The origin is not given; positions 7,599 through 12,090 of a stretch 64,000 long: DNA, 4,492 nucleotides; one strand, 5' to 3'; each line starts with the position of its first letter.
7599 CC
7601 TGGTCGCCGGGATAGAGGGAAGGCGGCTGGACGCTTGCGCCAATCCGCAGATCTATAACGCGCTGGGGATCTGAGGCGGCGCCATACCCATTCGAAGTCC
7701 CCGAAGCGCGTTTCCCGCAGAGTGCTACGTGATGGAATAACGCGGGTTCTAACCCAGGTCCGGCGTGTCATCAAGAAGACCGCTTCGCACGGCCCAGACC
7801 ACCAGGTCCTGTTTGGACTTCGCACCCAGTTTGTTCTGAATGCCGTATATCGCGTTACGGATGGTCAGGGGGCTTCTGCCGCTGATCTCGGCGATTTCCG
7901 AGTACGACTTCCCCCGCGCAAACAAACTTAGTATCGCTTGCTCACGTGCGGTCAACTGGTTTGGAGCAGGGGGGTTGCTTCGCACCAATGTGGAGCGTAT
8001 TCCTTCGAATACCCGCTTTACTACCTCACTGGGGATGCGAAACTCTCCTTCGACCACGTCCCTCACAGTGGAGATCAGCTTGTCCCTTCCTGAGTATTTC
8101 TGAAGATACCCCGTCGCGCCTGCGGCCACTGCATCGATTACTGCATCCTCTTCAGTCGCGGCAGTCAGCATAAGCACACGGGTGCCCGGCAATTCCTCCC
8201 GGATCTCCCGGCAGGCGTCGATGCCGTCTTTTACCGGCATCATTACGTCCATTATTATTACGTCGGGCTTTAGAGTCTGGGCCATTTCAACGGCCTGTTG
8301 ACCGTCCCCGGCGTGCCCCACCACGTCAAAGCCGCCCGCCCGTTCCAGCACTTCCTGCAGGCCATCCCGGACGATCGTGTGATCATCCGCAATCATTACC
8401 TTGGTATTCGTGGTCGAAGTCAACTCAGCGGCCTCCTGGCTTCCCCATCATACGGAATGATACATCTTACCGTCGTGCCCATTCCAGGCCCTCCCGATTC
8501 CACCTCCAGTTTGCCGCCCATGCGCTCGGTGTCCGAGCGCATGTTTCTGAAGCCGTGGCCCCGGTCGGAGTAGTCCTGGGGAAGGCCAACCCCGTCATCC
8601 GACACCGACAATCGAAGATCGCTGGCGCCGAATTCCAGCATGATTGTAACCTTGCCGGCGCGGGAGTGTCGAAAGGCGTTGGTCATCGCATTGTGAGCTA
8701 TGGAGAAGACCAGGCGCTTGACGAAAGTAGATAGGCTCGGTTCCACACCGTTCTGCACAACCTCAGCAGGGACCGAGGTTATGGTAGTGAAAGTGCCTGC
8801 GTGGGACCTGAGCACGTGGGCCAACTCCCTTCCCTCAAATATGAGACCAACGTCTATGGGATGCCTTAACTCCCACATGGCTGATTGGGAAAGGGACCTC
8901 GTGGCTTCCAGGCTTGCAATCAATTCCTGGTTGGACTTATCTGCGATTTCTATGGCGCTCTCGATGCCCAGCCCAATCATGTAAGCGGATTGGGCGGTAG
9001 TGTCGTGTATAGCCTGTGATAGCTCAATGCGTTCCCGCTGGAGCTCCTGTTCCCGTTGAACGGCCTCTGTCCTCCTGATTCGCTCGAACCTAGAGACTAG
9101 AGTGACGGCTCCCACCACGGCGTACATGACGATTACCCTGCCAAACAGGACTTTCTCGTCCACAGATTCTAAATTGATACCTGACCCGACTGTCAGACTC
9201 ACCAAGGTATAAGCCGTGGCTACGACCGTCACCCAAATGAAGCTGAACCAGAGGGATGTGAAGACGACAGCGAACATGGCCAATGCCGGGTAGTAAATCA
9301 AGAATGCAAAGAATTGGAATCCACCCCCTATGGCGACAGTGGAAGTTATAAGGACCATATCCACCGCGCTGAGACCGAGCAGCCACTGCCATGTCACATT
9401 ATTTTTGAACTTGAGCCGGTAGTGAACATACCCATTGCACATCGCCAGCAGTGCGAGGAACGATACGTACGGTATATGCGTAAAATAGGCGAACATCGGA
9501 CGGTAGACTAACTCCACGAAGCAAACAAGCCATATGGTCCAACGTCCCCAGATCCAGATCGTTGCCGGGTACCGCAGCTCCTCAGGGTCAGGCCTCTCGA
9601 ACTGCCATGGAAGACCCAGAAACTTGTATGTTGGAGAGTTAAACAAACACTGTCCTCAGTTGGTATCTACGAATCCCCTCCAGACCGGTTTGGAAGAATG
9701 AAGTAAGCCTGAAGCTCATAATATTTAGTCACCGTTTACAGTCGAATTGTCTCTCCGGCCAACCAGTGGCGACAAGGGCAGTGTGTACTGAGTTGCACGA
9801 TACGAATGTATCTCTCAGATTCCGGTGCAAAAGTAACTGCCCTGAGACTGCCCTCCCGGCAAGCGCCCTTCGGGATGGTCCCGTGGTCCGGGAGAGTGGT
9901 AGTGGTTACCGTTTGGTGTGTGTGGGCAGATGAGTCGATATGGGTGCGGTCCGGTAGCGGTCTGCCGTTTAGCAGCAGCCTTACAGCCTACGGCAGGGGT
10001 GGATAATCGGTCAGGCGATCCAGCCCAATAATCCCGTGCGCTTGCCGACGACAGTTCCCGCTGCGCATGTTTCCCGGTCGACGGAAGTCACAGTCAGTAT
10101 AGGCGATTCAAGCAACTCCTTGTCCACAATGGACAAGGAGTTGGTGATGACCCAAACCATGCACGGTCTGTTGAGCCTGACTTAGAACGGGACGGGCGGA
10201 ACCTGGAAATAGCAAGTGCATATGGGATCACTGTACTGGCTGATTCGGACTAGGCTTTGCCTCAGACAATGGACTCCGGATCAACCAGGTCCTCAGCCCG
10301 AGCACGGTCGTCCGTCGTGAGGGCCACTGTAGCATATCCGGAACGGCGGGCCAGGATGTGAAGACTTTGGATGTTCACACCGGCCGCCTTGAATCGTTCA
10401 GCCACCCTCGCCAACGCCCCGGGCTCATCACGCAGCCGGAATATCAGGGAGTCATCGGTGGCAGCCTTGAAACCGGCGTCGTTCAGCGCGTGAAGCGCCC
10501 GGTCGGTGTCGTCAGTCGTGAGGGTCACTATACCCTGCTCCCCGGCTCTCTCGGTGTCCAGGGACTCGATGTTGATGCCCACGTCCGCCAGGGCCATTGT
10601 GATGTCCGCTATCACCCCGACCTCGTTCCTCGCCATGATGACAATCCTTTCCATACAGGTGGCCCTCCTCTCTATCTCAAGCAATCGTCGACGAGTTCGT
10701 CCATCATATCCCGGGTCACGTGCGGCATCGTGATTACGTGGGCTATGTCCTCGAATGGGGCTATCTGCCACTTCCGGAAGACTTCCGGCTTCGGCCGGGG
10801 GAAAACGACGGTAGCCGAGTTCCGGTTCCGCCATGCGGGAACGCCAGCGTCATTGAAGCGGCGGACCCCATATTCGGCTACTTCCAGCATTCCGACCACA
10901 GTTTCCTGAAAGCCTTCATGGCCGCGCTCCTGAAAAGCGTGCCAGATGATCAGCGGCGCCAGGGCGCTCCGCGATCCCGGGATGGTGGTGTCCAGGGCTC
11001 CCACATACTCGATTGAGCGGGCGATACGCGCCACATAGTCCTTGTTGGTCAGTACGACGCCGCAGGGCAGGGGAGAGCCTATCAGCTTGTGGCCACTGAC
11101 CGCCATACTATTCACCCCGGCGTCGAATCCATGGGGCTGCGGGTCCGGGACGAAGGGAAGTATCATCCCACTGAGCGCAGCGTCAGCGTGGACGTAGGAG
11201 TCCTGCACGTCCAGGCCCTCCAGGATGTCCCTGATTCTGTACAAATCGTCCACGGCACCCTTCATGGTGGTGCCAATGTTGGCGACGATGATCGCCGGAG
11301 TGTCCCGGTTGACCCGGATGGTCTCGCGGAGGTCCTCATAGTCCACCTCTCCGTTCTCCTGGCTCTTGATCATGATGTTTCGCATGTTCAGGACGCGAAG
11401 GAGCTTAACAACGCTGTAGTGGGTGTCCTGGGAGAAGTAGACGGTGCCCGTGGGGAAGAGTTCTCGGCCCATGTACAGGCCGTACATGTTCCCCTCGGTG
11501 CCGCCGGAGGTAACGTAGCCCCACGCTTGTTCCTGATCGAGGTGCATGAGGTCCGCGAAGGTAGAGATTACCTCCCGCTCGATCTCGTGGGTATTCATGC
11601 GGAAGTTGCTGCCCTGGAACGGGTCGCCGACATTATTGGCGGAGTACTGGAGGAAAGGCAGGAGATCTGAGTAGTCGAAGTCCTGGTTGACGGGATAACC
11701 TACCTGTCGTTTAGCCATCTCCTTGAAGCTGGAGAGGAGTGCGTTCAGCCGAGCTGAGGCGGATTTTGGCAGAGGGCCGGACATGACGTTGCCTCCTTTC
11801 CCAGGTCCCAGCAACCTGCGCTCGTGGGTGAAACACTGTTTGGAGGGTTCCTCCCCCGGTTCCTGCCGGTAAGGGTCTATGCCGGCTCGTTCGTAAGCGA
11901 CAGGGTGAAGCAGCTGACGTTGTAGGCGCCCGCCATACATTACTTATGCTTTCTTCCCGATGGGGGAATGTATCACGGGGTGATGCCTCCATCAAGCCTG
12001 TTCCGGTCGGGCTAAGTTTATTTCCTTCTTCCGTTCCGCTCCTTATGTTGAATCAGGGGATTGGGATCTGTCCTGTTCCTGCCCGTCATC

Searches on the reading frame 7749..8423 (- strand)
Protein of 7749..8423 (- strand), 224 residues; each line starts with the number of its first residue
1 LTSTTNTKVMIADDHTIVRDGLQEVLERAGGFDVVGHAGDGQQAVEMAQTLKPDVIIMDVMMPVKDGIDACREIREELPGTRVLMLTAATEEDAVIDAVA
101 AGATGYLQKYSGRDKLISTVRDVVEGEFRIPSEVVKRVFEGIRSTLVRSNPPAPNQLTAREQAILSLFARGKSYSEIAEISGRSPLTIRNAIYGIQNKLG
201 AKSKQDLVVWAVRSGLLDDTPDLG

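Call 15: search_protein_families(library=pfam, proteins=[window:7749-8423:-], max_evalue=0.001)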
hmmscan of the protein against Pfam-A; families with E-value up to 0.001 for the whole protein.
window:7749-8423:- (224 aa): 4 families
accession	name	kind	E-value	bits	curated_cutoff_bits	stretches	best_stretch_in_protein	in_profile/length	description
PF00072.30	Response_reg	-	9.2e-30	103.5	30.2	1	9-120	1-110/111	Response regulator receiver domain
PF00196.25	GerE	-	6.8e-11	42.1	23.5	1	156-211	2-57/57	Bacterial regulatory proteins, luxR family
PF08281.18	Sigma70_r4_2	-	6.4e-05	23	25.7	1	155-193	9-48/54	Sigma-70, region 4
PF13936.12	HTH_38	-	0.00025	21.1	27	1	156-189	4-38/44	Helix-turn-helix domain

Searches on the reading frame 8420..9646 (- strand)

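Call 15: search_protein_families(library=pfam, proteins=[window:8420-9646:-], max_evalue=0.001)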
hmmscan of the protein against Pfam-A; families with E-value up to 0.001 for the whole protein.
window:8420-9646:- (408 aa): 2 families
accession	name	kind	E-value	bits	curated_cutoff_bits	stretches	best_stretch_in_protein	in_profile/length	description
PF02518.31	HATPase_c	-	4.3e-12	46.9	26.4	1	313-399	6-109/111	Histidine kinase-, DNA gyrase B-, and HSP90-like ATPase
PF07730.19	HisKA_3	-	3.1e-06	28.1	24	1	205-262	1-58/68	Histidine kinase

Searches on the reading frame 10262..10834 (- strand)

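Call 15: search_protein_families(library=pfam, proteins=[window:10262-10834:-], max_evalue=0.001)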
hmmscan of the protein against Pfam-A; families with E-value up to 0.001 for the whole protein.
window:10262-10834:- (190 aa): 6 families
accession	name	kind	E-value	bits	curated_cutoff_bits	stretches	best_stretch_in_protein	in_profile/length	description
PF01842.31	ACT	-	1.3e-17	63.7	27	2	64-111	3-50/66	ACT domain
PF22629.2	ACT_AHAS_ss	-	3.2e-12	46.9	27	1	66-114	3-52/67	AHAS small subunit-like ACT domain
PF13291.12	ACT_4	-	2.8e-11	44.4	27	2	63-105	8-50/80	ACT domain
PF19571.5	ACT_8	-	1.1e-07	32.2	23.5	1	62-184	4-125/141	ACT domain pair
PF22468.2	ACT_9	-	4.4e-05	23.6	27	0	69-120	9-60/61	ACT domain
PF13840.12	ACT_7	-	9.7e-05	22.6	27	0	69-118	18-64/65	ACT domain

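Call 30: search_protein_families(library=ncbifam, proteins=[window:10262-10834:-], max_evalue=0.00001)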
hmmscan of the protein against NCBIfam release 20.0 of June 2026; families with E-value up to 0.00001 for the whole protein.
window:10262-10834:- (190 aa): 3 families
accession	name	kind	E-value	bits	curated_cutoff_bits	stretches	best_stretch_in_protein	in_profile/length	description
TIGR01327.1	PGDH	equivalog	4.1e-09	35.7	454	0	127-181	451-506/525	phosphoglycerate dehydrogenase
NF004976.0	PRK06349.1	subfamily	5.2e-06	25.8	205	0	60-115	348-405/430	homoserine dehydrogenase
NF008864.0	PRK11895.1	equivalog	8.7e-06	25.5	119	0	133-160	9-36/164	acetolactate synthase small subunit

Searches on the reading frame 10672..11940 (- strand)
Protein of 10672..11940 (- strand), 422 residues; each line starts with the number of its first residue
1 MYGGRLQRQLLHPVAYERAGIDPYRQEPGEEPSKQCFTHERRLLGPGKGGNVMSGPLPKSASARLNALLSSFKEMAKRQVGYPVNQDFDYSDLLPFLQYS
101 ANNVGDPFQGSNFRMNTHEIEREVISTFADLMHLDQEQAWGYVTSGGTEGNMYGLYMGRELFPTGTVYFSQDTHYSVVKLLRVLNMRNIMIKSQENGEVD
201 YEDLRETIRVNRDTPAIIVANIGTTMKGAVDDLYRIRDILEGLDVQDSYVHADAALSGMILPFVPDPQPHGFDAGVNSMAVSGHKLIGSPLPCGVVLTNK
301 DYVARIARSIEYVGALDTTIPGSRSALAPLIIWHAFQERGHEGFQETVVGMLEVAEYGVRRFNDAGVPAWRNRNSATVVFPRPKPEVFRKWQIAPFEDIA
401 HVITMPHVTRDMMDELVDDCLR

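Call 15: search_protein_families(library=pfam, proteins=[window:10672-11940:-], max_evalue=0.001)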
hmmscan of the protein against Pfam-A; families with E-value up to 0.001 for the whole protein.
window:10672-11940:- (422 aa): 2 families
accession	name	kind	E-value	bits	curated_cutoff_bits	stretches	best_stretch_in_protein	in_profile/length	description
PF00282.25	Pyridoxal_deC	-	1e-22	80.9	27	1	164-357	145-348/375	Pyridoxal-dependent decarboxylase conserved domain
PF00266.25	Aminotran_5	-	7.2e-06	25.7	21.5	1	98-306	24-221/371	Aminotransferase class-V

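Call 30: search_protein_families(library=ncbifam, proteins=[window:10672-11940:-], max_evalue=0.00001)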
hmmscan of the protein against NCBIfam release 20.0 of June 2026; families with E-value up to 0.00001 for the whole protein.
window:10672-11940:- (422 aa): 6 families
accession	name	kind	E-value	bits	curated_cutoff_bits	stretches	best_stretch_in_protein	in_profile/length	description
NF002748.0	PRK02769.1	equivalog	1.2e-140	468.6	305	1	60-420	6-368/382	histidine decarboxylase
TIGR03812.1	tyr_de_CO2_Arch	equivalog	1.1e-40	139.7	299.4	1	98-419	42-371/375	tyrosine decarboxylase MfnA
NF052646.1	DABADecarRhbB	equivalog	5.8e-17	61.4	900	1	120-313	138-338/491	L-2,4-diaminobutyrate decarboxylase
TIGR01788.1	Glu-decarb-GAD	equivalog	6.6e-15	54.7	380.4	1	117-361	78-341/431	glutamate decarboxylase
TIGR03799.1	NOD_PanD_pyr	equivalog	8.2e-11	41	606.1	1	167-353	212-407/522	pyridoxal-dependent aspartate 1-decarboxylase PanP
TIGR03811.1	tyr_de_CO2_Ent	equivalog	3.6e-06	25.7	905.3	0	159-258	217-324/608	tyrosine decarboxylase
